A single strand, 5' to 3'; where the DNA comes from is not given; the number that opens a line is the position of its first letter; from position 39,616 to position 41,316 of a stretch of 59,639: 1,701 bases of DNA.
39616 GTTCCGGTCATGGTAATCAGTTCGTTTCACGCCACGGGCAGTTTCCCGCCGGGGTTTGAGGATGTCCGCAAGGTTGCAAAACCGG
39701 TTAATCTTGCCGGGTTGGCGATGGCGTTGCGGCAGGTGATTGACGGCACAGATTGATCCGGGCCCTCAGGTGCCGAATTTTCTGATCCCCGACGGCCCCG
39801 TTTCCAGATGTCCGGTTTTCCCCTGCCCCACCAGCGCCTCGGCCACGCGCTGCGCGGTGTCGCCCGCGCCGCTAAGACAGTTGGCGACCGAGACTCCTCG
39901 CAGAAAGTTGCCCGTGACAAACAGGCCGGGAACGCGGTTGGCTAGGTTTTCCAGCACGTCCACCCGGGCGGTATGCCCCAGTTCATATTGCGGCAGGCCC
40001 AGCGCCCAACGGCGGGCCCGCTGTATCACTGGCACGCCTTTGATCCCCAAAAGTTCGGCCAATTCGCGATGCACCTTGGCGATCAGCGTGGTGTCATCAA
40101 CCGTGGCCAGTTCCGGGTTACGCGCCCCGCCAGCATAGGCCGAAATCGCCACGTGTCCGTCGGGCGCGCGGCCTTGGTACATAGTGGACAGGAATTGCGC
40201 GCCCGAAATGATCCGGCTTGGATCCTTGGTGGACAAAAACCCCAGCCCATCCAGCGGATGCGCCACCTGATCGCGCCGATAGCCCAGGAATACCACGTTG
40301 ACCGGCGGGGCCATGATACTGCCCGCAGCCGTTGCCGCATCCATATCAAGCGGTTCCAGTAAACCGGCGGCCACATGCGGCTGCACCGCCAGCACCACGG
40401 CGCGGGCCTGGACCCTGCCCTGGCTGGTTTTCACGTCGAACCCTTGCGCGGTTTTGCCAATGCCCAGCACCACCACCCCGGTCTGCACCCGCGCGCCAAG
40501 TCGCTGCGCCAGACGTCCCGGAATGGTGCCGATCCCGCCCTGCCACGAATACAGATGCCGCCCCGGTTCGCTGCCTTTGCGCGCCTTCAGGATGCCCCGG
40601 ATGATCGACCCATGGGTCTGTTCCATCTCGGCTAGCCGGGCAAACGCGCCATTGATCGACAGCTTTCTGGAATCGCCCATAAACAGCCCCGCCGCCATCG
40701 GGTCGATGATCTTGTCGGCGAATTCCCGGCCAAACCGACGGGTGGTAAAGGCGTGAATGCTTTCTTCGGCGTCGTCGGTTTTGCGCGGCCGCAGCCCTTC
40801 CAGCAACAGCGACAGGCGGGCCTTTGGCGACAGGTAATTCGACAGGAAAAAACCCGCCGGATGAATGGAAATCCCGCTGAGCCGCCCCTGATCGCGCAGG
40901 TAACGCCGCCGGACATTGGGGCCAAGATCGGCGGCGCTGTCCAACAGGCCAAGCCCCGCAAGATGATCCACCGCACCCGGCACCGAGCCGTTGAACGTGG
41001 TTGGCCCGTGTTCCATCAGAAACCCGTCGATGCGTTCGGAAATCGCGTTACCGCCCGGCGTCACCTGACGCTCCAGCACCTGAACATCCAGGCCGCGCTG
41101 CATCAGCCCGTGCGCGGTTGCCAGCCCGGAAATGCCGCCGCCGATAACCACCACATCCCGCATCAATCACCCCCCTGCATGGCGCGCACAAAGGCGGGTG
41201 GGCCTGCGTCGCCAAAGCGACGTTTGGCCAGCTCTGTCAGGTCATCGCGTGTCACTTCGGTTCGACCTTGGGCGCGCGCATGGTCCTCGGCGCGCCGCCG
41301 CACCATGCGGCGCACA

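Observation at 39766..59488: About 19.7 kb single-strand, FNR-box-headed respiratory island combining an Aio/Idr-type Mo enzyme, a bd-like/multihaem membrane module and a cofactor-tailoring cassette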

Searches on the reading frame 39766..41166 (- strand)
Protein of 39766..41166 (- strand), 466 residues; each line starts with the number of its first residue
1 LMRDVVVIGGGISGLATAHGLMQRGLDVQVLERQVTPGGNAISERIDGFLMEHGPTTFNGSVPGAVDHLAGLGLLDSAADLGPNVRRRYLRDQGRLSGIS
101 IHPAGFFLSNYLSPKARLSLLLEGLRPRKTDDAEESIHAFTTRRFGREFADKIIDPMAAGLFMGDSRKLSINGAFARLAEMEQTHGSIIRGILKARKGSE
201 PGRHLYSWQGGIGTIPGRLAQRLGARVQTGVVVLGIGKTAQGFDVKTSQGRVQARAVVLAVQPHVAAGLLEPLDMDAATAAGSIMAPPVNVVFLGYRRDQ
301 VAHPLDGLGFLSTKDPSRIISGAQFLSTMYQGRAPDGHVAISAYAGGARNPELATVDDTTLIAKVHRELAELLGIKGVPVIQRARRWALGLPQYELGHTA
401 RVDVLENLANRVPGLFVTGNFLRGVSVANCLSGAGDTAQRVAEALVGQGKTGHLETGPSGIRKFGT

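Call 4: search_protein_families(library=pfam, proteins=[window:39766-41166:-], max_evalue=0.01)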
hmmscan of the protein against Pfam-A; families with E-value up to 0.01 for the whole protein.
window:39766-41166:- (466 aa): 11 families
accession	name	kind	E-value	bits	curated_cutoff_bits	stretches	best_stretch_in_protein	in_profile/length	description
PF01593.30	Amino_oxidase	-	3.6e-54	185.2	19.8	1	12-441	1-442/443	Flavin containing amine oxidoreductase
PF13450.12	NAD_binding_8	-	1.4e-14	54.5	21.9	1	7-61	1-55/68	NAD(P)-binding Rossmann-like domain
PF01266.30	DAO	-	5.3e-14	52.9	27.9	2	4-39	1-36/353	FAD dependent oxidoreductase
PF13738.12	Pyr_redox_3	-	8.3e-07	29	30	0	219-260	90-131/305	Pyridine nucleotide-disulphide oxidoreductase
PF01946.23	Thi4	-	1.4e-06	28.1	26.2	1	3-41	18-57/235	Thi4 family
PF12831.13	FAD_oxidored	-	1.4e-05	25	27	1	4-50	1-47/416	FAD dependent oxidoreductase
PF00070.33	Pyr_redox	-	6e-05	23.9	22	1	5-66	2-66/82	Pyridine nucleotide-disulphide oxidoreductase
PF07992.20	Pyr_redox_2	-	0.0001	22.3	26.1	1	4-38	2-37/291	Pyridine nucleotide-disulphide oxidoreductase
PF00890.30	FAD_binding_2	-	0.00012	21.9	20.4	1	4-38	1-35/414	FAD binding domain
PF03486.20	HI0933_like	-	0.00015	21.8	50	1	4-38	2-36/244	HI0933-like protein Rossmann domain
PF01494.25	FAD_binding_3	-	0.00079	19.2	22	1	4-35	3-34/349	FAD binding domain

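Call 9: search_protein_families(library=ncbifam, proteins=[window:39766-41166:-], max_evalue=0.001)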
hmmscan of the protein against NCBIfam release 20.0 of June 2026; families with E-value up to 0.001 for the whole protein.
window:39766-41166:- (466 aa): 57 families (the best 25 are shown)
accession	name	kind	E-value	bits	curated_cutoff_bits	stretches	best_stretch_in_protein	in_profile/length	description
TIGR00562.1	proto_IX_ox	equivalog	6.5e-77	259.1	97.85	1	2-443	2-466/470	protoporphyrinogen oxidase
NF008845.0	PRK11883.1-5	equivalog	2.2e-57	194.4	560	1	2-445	4-465/468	protoporphyrinogen oxidase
NF008841.0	PRK11883.1-1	equivalog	2.1e-38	132.4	517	1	3-444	4-450/453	protoporphyrinogen oxidase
NF009081.0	PRK12416.1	equivalog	6e-34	117.8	702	1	97-446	108-462/466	protoporphyrinogen oxidase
NF008843.0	PRK11883.1-3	equivalog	8.1e-22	77.9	406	1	2-331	1-322/424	protoporphyrinogen oxidase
TIGR03467.1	HpnE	equivalog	6.2e-16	58.7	283.05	2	5-44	1-40/430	hydroxysqualene dehydroxylase HpnE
TIGR02734.1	crtI_fam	subfamily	8.4e-13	47.8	238.1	1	5-69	1-63/504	phytoene desaturase family protein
NF058655.1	CrtID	equivalog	4.3e-12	45.6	640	1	5-57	1-53/478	bifunctional phytoene desaturase/3,4-desaturase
NF005560.0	PRK07233.1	equivalog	1.3e-11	44.1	252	1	4-52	2-50/435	hypothetical protein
NF045637.1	carotdesatCrtDProt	equivalog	1.9e-09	36.6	580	1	5-58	1-54/485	1-hydroxycarotenoid 3,4-desaturase CrtD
TIGR02733.1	desat_CrtD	equivalog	2.5e-09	36.4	549.7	1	4-67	3-66/492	C-3',4' desaturase CrtD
TIGR03197.1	MnmC_Cterm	equivalog_domain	1.4e-08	34.2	174.2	1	4-43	1-40/400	FAD-dependent 5-carboxymethylaminomethyl-2-thiouridine(34) oxidoreductase MnmC1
NF005547.0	PRK07208.1-3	equivalog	5.7e-08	31.9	380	1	3-260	5-257/465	hypothetical protein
NF050086.1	pipecolate_AmaA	exception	9e-08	31.2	600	1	3-39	26-62/425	L-pipecolate oxidase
NF040505.1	ArsO_flavin_mono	equivalog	1.3e-07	31.4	425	1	4-40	2-38/346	ArsO family NAD(P)H-dependent flavin-containing monooxygenase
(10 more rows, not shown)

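Call 34: search_solved_structures(query=window:39766-41166:-, max_evalue=0.00001)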
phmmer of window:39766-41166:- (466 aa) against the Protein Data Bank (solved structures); distinct sequences matched with E-value up to 0.00001: 17.
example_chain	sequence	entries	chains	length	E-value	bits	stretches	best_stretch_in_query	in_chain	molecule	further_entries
2ivd_A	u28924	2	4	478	5.3e-64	220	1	4-453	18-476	PROTOPORPHYRINOGEN OXIDASE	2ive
1sez_A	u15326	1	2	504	1.2e-45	159.5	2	4-197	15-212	Protoporphyrinogen oxidase, mitochondrial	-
3i6d_A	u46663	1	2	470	5e-42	147.5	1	3-433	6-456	Protoporphyrinogen oxidase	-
4ivo_B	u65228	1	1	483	4e-25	91.8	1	2-437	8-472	Protoporphyrinogen oxidase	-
3nks_A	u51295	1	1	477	4.1e-25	91.8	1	2-437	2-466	Protoporphyrinogen oxidase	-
4ivm_B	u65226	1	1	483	7.1e-25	91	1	2-437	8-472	Protoporphyrinogen oxidase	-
3lov_A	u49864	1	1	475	5.6e-22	81.4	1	4-436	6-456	Protoporphyrinogen oxidase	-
2q6u_A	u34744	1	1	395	4.9e-07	32.2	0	168-277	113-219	NikD protein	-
3hzl_A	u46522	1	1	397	5e-07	32.2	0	168-277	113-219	NikD protein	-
2oln_A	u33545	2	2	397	5e-07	32.2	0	168-277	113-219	nikD protein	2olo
2yg6_A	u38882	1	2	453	6.5e-07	31.8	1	2-70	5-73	PUTRESCINE OXIDASE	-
8zf8_A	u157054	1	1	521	1.7e-06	30.4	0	3-76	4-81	FAD-binding protein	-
8zb2_A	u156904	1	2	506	2e-06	30.2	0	3-76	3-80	FAD-binding protein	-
2yg7_A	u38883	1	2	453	6e-06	28.6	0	2-70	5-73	PUTRESCINE OXIDASE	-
2yg3_A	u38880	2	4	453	6e-06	28.6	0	2-70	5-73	PUTRESCINE OXIDASE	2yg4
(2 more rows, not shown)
